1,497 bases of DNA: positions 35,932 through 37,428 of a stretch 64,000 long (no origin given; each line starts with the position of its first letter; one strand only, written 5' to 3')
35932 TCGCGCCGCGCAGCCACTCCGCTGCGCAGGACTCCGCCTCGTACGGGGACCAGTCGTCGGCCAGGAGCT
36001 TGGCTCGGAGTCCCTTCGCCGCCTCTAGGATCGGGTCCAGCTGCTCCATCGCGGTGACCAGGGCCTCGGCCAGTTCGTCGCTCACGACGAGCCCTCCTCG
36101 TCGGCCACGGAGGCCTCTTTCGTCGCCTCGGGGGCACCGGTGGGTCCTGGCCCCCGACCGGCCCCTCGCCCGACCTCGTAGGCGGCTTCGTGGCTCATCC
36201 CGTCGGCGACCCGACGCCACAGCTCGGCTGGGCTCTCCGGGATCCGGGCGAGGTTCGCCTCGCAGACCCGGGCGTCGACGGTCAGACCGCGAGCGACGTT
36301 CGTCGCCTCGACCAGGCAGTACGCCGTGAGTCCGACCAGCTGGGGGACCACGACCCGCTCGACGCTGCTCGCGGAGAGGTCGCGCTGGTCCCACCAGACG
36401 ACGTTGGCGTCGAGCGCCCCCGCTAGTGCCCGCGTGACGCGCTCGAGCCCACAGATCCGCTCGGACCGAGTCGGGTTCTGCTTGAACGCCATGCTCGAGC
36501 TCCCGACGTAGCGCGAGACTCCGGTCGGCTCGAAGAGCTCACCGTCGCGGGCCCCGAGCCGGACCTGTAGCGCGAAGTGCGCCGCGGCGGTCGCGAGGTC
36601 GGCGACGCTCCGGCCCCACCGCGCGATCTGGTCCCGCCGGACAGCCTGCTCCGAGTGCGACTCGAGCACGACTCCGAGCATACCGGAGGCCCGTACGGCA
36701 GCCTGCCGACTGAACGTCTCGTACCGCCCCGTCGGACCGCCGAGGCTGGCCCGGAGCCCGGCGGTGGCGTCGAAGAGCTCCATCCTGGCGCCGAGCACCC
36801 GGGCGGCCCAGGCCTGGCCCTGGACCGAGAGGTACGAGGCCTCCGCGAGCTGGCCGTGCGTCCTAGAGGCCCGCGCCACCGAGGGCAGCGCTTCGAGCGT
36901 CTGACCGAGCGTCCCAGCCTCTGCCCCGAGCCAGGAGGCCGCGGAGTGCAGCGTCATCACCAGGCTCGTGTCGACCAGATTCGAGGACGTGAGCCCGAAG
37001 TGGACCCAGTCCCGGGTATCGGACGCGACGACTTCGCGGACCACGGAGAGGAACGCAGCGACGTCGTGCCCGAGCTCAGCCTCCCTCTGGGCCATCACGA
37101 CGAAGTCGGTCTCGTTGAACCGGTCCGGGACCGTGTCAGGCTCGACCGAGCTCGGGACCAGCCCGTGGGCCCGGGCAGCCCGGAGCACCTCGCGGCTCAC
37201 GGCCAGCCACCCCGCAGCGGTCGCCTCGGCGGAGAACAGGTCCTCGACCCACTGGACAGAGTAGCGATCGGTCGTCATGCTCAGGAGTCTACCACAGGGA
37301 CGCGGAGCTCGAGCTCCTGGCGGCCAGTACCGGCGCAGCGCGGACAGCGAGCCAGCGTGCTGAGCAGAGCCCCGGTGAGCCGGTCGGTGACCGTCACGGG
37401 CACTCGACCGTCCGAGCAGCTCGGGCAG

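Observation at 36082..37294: Phage-encoded adenylosuccinate lyase with its own leaderless promoter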

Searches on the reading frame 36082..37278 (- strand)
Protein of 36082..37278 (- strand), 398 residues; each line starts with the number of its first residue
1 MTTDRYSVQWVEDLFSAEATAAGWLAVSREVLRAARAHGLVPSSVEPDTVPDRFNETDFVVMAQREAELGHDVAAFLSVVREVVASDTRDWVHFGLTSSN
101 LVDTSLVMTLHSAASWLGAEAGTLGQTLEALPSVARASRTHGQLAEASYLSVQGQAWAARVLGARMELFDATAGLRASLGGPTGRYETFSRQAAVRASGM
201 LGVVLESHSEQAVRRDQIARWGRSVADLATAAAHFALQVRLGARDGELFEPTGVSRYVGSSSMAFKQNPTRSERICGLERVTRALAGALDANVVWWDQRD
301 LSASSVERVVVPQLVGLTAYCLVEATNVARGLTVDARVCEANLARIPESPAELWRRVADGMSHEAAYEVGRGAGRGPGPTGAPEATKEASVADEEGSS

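Call 3: search_protein_families(library=pfam, proteins=[window:36082-37278:-], max_evalue=0.01)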
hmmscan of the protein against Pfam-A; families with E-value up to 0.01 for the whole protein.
window:36082-37278:- (398 aa): 1 family
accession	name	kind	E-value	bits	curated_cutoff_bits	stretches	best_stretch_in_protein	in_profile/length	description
PF00206.25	Lyase_1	-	2.2e-12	47.5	27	1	65-277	75-305/312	Lyase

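Call 4: search_protein_families(library=ncbifam, proteins=[window:36082-37278:-], max_evalue=0.01)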
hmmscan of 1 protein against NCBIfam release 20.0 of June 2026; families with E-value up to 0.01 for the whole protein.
window:36082-37278:- (398 aa): 8 families
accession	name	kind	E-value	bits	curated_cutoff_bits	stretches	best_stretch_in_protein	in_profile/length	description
TIGR00928.1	purB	equivalog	1.6e-58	198.6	326.2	1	4-369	3-380/436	adenylosuccinate lyase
TIGR02426.1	protocat_pcaB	equivalog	2.6e-34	118.7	355.75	1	9-332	9-338/338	3-carboxy-cis,cis-muconate cycloisomerase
NF052536.2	CoM_syn_XcbD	exception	2e-26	92.7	600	1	6-345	14-362/443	3-sulfopropionylcysteine synthase XcbD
NF004631.0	PRK05975.1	equivalog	2.1e-25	89.5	371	1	11-330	20-343/352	3-carboxy-cis,cis-muconate cycloisomerase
NF006500.1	PRK08937.2-4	subfamily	2.6e-20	72.7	626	1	4-346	12-363/448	adenylosuccinate lyase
NF006764.0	PRK09285.1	equivalog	2.3e-18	65.8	446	1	49-368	69-403/456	adenylosuccinate lyase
NF006554.0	PRK09053.1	equivalog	6.6e-17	61.4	595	1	7-343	14-362/453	3-carboxy-cis,cis-muconate cycloisomerase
NF052556.1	NtrsucLyaStm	equivalog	3.2e-09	36.1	650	1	25-344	41-382/466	nitrosuccinate lyase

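Call 5: search_protein_families(library=phrogs, proteins=[window:36082-37278:-], max_evalue=0.01)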
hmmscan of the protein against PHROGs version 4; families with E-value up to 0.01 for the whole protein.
window:36082-37278:- (398 aa): 1 family
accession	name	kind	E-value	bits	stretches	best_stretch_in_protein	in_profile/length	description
phrog_1703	-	unknown function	1.5e-30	107.4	1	5-368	15-394/449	-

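Call 7: search_dna_similar(query=window:36082-37278:-, collection=phages, mode=protein, max_rows=60)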
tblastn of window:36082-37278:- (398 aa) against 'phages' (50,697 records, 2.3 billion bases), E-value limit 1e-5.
Records with a match: 25; places in all: 25; records where one place covers at least 80% of the query: 13.
Best place of each record, by identity: <60% 25.
By first word of the organism name: Gordonia 6; Listeria 6; Streptomyces 5; Bacteriophage 3; Enterococcus 2; Microcystis 1; Staphylococcus 1; Pseudomonas 1.
By host as written in the record: Gordonia terrae 3612 6; Listeria monocytogenes 6; Streptomyces lividans JI 1326 4; - 4; Microcystis sp. SG03 1; Streptomyces mirabilis NRRL B-2400 1; Enterococcus faecalis 1; Staphylococcus aureus 1; and 1 more.
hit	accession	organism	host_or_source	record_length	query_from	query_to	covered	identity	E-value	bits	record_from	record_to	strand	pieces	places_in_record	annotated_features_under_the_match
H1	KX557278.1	Gordonia phage Ghobes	Gordonia terrae 3612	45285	5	367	91%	33.1%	6e-21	100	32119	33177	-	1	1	36: adenylosuccinate lyase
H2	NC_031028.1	Gordonia phage Ghobes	Gordonia terrae 3612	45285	5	367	91%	33.1%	6e-21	100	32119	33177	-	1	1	36: adenylosuccinate lyase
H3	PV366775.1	Gordonia phage Frizzle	Gordonia terrae 3612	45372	5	367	91%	32.8%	9e-21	100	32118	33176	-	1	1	35: PurB-like adenylosuccinate lyase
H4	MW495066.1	Microcystis phage MaAM05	Microcystis sp. SG03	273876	4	369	92%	31.8%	2e-33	138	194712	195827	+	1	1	purB: adenylosuccinate lyase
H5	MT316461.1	Streptomyces phage Galactica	Streptomyces mirabilis NRRL B-2400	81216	4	369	92%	31.3%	9e-26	115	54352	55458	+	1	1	75: PurB-like adenylosuccinate lyase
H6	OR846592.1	Enterococcus phage Efs 1-1-1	Enterococcus faecalis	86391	4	369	92%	29.5%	8e-25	112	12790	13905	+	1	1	record has no annotation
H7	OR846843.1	Listeria phage LM 4-11-1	Listeria monocytogenes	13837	4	369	92%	28.9%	3e-24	110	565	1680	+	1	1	record has no annotation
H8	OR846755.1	Listeria phage LM 4-11-1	Listeria monocytogenes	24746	4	369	92%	28.9%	4e-24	110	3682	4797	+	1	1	record has no annotation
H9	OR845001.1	Staphylococcus phage SA 1306 Kay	Staphylococcus aureus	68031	4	368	92%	27.5%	2e-22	105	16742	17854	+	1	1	record has no annotation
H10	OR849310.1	Listeria phage LM 4-14-1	Listeria monocytogenes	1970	4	343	85%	28.8%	2e-22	105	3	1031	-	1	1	record has no annotation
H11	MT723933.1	Streptomyces phage Keanu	Streptomyces lividans JI 1326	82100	62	369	77%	31.3%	8e-24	109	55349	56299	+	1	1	74: PurB-like adenylosuccinate lyase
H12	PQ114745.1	Streptomyces phage Spocter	Streptomyces lividans JI 1326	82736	62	347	72%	32.7%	4e-24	110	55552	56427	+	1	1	75: PurB-like adenylosuccinate lyase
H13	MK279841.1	Streptomyces phage Hiyaa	Streptomyces lividans JI 1326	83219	62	347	72%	32.5%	2e-24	111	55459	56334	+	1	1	76: PurB-like adenylosuccinate lyase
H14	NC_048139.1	Streptomyces phage Hiyaa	Streptomyces lividans JI 1326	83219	62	347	72%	32.5%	2e-24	111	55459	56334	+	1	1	76: PurB-like adenylosuccinate lyase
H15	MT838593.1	Bacteriophage sp.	human fecal samples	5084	58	367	78%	29.1%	3e-25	113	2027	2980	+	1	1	record has no annotation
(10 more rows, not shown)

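Call 14: find_encoding_contigs(protein=window:36082-37278:-, flank=10000, max_places=6)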
Protein window:36082-37278:- (398 aa): 2 contigs read that carry it; 1 place shown.
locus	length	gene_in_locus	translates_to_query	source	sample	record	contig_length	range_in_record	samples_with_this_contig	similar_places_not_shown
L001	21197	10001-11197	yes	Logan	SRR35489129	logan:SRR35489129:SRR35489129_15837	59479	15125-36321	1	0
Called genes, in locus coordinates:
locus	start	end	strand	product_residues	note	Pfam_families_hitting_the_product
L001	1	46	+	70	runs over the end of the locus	-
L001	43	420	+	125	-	-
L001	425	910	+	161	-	-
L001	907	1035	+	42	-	-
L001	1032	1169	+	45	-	-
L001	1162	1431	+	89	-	-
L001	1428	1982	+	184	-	-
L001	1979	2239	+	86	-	-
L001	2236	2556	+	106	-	-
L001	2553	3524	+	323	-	PF12705:PDDEXK_1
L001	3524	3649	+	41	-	-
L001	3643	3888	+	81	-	-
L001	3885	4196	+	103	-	-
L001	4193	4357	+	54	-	-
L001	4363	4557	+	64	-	-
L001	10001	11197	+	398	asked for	PF00206:Lyase_1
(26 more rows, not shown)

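Call 17: get_annotated_region(hit=H1, flank=14000)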
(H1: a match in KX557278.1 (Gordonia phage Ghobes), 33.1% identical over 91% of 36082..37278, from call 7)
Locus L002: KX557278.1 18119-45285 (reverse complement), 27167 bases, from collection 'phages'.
description: Gordonia phage Ghobes, complete genome.
organism: Gordonia phage Ghobes (NCBI taxid 1887647)
taxonomy: Viruses; Duplodnaviria; Heunggongvirae; Uroviricota; Caudoviricetes; Ghobesvirus; Ghobesvirus ghobes
host: Gordonia terrae 3612; source: soil; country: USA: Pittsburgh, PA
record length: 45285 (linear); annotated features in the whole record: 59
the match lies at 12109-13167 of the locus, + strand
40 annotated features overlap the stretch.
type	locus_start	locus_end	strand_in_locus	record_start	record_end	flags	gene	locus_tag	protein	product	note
CDS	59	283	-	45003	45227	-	59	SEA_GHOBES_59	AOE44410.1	HNH endonuclease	-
CDS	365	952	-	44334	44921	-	58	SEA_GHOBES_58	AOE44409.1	hypothetical protein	-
CDS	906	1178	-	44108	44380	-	57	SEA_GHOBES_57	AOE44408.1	hypothetical protein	-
CDS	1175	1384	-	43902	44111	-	56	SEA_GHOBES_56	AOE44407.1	hypothetical protein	-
CDS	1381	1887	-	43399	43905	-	55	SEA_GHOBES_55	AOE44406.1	deoxyuridine triphosphatase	-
CDS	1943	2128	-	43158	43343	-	54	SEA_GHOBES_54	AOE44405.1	hypothetical protein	-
CDS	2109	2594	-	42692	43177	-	53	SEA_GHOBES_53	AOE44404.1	deoxyuridine triphosphatase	-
CDS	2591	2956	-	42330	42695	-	52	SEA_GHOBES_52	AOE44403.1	hypothetical protein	-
CDS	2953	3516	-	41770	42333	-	51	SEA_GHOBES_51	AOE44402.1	hypothetical protein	-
CDS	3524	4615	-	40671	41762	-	50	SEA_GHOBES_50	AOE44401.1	PurA-like adenylosuccinate synthetase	Adenylosuccinate synthetase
CDS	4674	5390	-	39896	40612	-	49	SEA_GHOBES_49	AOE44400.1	hypothetical protein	-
CDS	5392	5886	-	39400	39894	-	48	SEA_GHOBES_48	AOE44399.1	hypothetical protein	-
CDS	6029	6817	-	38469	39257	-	47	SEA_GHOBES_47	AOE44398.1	hypothetical protein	-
CDS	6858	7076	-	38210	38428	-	46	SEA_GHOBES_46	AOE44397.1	hypothetical protein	-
CDS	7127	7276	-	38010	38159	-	45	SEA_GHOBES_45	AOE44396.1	hypothetical protein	-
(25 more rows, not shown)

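Call 18: get_annotated_region(hit=H13, flank=15000)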
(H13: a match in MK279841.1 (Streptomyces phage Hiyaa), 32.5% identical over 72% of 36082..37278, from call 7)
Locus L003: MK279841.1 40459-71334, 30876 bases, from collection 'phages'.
description: Streptomyces phage Hiyaa, complete genome.
organism: Streptomyces phage Hiyaa (NCBI taxid 2499072)
taxonomy: Viruses; Duplodnaviria; Heunggongvirae; Uroviricota; Caudoviricetes; Hiyaavirus; Hiyaavirus hiyaa
host: Streptomyces lividans JI 1326; source: soil; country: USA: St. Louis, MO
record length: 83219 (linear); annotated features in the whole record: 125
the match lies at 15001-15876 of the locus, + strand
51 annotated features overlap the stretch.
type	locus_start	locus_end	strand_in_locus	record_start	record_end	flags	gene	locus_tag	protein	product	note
CDS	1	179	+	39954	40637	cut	52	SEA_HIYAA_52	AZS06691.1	hypothetical protein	-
CDS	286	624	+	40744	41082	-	53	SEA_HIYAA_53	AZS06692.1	hypothetical protein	-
CDS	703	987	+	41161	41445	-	54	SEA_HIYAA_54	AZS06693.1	hypothetical protein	-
CDS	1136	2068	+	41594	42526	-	55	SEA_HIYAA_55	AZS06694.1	hypothetical protein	-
CDS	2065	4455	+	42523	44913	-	56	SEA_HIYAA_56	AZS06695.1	DNA polymerase I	-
CDS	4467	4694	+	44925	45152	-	57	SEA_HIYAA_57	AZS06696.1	hypothetical protein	-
CDS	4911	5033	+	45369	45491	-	58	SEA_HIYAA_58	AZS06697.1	hypothetical protein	-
CDS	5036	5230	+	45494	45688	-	59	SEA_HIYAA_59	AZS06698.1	hypothetical protein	-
CDS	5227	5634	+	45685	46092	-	60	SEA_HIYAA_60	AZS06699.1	hypothetical protein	-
CDS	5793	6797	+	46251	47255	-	61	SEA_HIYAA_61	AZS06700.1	hypothetical protein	-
CDS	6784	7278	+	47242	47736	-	62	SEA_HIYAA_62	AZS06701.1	hypothetical protein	-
CDS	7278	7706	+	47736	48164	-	63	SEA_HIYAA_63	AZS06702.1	hypothetical protein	-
CDS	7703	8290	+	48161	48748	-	64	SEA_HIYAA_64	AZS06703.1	peptidase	-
CDS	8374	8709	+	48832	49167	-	65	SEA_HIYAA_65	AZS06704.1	hypothetical protein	-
CDS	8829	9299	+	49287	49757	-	66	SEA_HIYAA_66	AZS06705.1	hypothetical protein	-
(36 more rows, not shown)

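Call 29: find_homologous_proteins(query=window:36082-37278:-, max_evalue=0.00001)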
Query window:36082-37278:- (398 aa): 90 proteins with E <= 0.00001 among 8000 candidates.
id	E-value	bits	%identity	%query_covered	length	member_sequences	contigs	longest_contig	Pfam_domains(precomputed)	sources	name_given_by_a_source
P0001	3.5e-131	456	61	99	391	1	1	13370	PF00206.26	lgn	-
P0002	1.4e-113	398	57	94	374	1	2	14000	PF00206.26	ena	-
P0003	3.5e-79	285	48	94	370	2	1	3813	PF00206.26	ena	-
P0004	1.4e-72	263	45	95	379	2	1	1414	PF00206.26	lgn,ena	-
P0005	8.2e-66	241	45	86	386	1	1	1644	PF00206.26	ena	-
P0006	4.0e-65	239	46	86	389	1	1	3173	PF00206.26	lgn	-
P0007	2.3e-62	229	41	92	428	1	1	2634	PF00206.26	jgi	jgi:adenylosuccinate lyase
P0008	5.8e-62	228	45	82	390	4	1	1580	PF00206.26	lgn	-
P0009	5.6e-61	225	47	79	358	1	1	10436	PF00206.26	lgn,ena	-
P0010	4.1e-55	206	41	86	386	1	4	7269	PF00206.26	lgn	-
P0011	4.0e-48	183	41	77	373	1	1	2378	PF00206.26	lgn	-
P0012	9.7e-48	181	37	86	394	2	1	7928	PF00206.26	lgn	-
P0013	4.8e-38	149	35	85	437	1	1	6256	PF10397.15,PF00206.26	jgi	jgi:adenylosuccinate lyase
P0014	1.6e-37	148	33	92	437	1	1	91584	PF10397.15,PF00206.26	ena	-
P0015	1.7e-37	148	35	93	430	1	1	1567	PF10397.15,PF00206.26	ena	-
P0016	2.3e-37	147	35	95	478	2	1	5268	PF10397.15,PF00206.26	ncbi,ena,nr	ncbi:MAG TPA: adenylosuccinate lyase [Acidimicrobiales bacterium]|nr:adenylosuccinate lyase [Acidimi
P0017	4.0e-37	146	34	93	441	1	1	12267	PF10397.15,PF00206.26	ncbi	-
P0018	4.9e-37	146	36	77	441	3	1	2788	PF10397.15,PF00206.26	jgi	jgi:adenylosuccinate lyase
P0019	6.5e-36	142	34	96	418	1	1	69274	PF10397.15,PF00206.26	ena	-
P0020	8.7e-36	142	36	95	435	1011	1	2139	PF10397.15,PF00206.26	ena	-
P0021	3.0e-35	140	37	81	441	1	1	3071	PF10397.15,PF00206.26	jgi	jgi:adenylosuccinate lyase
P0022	3.1e-35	140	36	92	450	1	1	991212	PF10397.15,PF00206.26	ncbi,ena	-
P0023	1.6e-34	138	35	95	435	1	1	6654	PF10397.15,PF00206.26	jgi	jgi:adenylosuccinate lyase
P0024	4.6e-34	136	34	85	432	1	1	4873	PF10397.15,PF00206.26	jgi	jgi:adenylosuccinate lyase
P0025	5.9e-34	136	34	92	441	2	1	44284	PF10397.15,PF00206.26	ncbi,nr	ncbi:MAG TPA: adenylosuccinate lyase [Acidimicrobiales bacterium]|nr:adenylosuccinate lyase [Acidimi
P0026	1.4e-33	135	37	77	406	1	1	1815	PF10397.15,PF00206.26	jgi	jgi:adenylosuccinate lyase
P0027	1.6e-33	135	34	83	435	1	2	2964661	PF10397.15,PF00206.26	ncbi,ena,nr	ncbi:MAG: adenylosuccinate lyase [Acidimicrobiia bacterium]|nr:MAG: adenylosuccinate lyase [Acidimic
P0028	1.9e-33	134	33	93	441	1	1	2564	PF10397.15,PF00206.26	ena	-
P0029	4.3e-33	133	31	83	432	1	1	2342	PF10397.15,PF00206.26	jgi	jgi:adenylosuccinate lyase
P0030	6.3e-33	133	33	85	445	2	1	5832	PF10397.15,PF00206.26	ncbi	-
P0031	1.3e-32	132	34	85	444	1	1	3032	PF10397.15,PF00206.26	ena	-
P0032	1.4e-32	131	34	85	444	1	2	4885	PF10397.15,PF00206.26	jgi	-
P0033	6.2e-32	129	34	83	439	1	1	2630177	PF10397.15,PF00206.26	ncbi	ncbi:MAG: adenylosuccinate lyase [Acidimicrobiia bacterium]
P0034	6.6e-32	129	35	81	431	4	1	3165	PF10397.15,PF00206.26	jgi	-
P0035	1.0e-31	129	34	83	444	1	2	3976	PF10397.15,PF00206.26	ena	-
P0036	2.1e-31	128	34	92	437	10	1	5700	PF10397.15,PF00206.26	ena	-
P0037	1.7e-30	125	31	92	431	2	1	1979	PF10397.15,PF00206.26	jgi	-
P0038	1.7e-30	125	32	84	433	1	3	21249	PF10397.15,PF00206.26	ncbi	-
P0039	2.5e-30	124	33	85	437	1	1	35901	PF10397.15,PF00206.26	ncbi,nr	ncbi:MAG: adenylosuccinate lyase [Actinobacteria bacterium]|nr:adenylosuccinate lyase [Actinomycetot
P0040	4.2e-30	123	33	83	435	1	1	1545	PF10397.15,PF00206.26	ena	-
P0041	4.5e-30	123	34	85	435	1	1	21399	PF10397.15,PF00206.26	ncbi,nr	ncbi:MAG TPA: adenylosuccinate lyase [Actinomycetota bacterium]|nr:adenylosuccinate lyase [Actinomyc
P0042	4.6e-30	123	33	83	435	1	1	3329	PF10397.15,PF00206.26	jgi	-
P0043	6.9e-30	123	34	92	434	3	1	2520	PF10397.15,PF00206.26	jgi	jgi:adenylosuccinate lyase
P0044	4.8e-29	120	33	84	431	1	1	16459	PF10397.15,PF00206.26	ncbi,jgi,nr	ncbi:MAG: adenylosuccinate lyase [Synergistaceae bacterium]|jgi:adenylosuccinate lyase|nr:adenylosuc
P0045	5.9e-29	120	30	92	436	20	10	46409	PF10397.15,PF00206.26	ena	-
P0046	5.9e-29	119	32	93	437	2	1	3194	PF10397.15,PF00206.26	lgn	-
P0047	1.2e-28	118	34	85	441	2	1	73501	PF10397.15,PF00206.26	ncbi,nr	ncbi:MAG TPA: adenylosuccinate lyase [Gaiellaceae bacterium]|nr:adenylosuccinate lyase [Gaiellaceae 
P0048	3.8e-28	117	37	64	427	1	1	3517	PF10397.15,PF00206.26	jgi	jgi:adenylosuccinate lyase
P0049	4.0e-28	117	34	85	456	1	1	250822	PF10397.15,PF00206.26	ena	-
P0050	9.1e-28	116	32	93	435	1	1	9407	PF10397.15,PF00206.26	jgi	jgi:adenylosuccinate lyase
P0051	1.1e-27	115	33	98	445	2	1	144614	PF10397.15,PF00206.26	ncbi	-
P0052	1.1e-27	115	31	93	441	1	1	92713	PF10397.15,PF00206.26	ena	-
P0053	3.2e-27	114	32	92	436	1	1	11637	PF10397.15,PF00206.26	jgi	jgi:adenylosuccinate lyase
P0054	4.4e-27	113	30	94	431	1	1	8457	PF10397.15,PF00206.26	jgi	jgi:adenylosuccinate lyase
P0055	9.2e-27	112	33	90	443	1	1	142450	PF10397.15,PF00206.26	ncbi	-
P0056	2.4e-26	111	33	90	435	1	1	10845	PF10397.15,PF00206.26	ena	-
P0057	3.7e-26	110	33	82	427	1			PF10397.15,PF00206.26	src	-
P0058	8.8e-26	109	35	76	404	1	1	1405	PF10397.15,PF00206.26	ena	-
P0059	2.0e-25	108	34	77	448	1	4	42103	PF10397.15,PF00206.26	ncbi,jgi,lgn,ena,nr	ncbi:adenylosuccinate lyase [soil metagenome]|nr:adenylosuccinate lyase [Acidobacteriota bacterium]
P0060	2.0e-25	108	34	77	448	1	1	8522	PF10397.15,PF00206.26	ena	-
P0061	2.7e-25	107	31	85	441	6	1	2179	PF10397.15,PF00206.26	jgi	jgi:adenylosuccinate lyase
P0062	4.5e-25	107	34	76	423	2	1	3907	PF10397.15,PF00206.26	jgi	-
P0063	4.6e-25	107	33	85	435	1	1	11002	PF10397.15,PF00206.26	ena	-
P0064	6.9e-25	106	34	77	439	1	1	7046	PF10397.15,PF00206.26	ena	-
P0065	7.1e-25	106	33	85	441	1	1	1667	PF10397.15,PF00206.26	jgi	jgi:adenylosuccinate lyase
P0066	1.1e-24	105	31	92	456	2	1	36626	PF10397.15,PF00206.26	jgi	jgi:adenylosuccinate lyase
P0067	3.1e-24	104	36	70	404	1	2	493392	PF10397.15,PF00206.26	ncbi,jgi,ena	-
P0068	4.0e-24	104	33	70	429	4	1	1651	PF10397.15,PF00206.26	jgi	jgi:adenylosuccinate lyase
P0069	8.9e-24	102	29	92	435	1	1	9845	PF10397.15,PF00206.26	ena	-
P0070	9.3e-24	102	34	85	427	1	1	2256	PF10397.15,PF00206.26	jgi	jgi:adenylosuccinate lyase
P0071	2.2e-23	101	33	78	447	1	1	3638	PF10397.15,PF00206.26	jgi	jgi:adenylosuccinate lyase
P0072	2.9e-23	101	34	71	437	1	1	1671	PF10397.15,PF00206.26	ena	-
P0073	3.1e-23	101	33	80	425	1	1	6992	PF10397.15,PF00206.26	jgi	jgi:adenylosuccinate lyase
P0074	4.5e-23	100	33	80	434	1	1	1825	PF10397.15,PF00206.26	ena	-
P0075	4.6e-23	100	29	92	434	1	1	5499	PF10397.15,PF00206.26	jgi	jgi:adenylosuccinate lyase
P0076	4.4e-22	97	29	86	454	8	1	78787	PF10397.15,PF22304.2,PF00206.26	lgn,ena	-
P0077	7.7e-19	86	29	77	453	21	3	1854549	PF10397.15,PF00206.26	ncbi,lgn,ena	-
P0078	4.5e-11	61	26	86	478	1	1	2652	PF10397.15,PF00206.26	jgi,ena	jgi:adenylosuccinate lyase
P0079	1.2e-10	59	25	83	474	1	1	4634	PF10397.15,PF00206.26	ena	-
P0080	1.4e-9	56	28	81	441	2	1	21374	PF10397.15,PF00206.26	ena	-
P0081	4.1e-8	51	34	38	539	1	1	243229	PF10397.15,PF00206.26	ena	-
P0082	9.0e-8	50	26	86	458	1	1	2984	PF10397.15,PF00206.26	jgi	jgi:3-carboxy-cis,cis-muconate cycloisomerase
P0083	1.5e-7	49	29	72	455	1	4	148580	PF00206.26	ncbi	-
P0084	2.2e-7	48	24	86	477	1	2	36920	PF10397.15,PF00206.26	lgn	-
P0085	2.7e-7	48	28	69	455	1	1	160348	PF10397.15,PF00206.26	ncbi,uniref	ncbi:3-carboxy-cis,cis-muconate cycloisomerase [Deinococcus petrolearius]|uniref:3-carboxy-cis,cis-m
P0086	6.2e-7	47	28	77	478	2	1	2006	PF10397.15,PF00206.26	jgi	jgi:adenylosuccinate lyase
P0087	1.2e-6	46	30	69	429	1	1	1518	PF10397.15,PF00206.26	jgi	jgi:3-carboxy-cis,cis-muconate cycloisomerase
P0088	1.6e-6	46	31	51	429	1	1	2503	PF10397.15,PF00206.26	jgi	jgi:3-carboxy-cis,cis-muconate cycloisomerase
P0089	2.9e-6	45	27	60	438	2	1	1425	PF10397.15,PF00206.26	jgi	jgi:3-carboxy-cis,cis-muconate cycloisomerase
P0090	4.8e-6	44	25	72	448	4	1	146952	PF10397.15,PF00206.26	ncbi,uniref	ncbi:3-carboxy-cis,cis-muconate cycloisomerase [Streptosporangium sp. NPDC049644]|uniref:3-carboxy-c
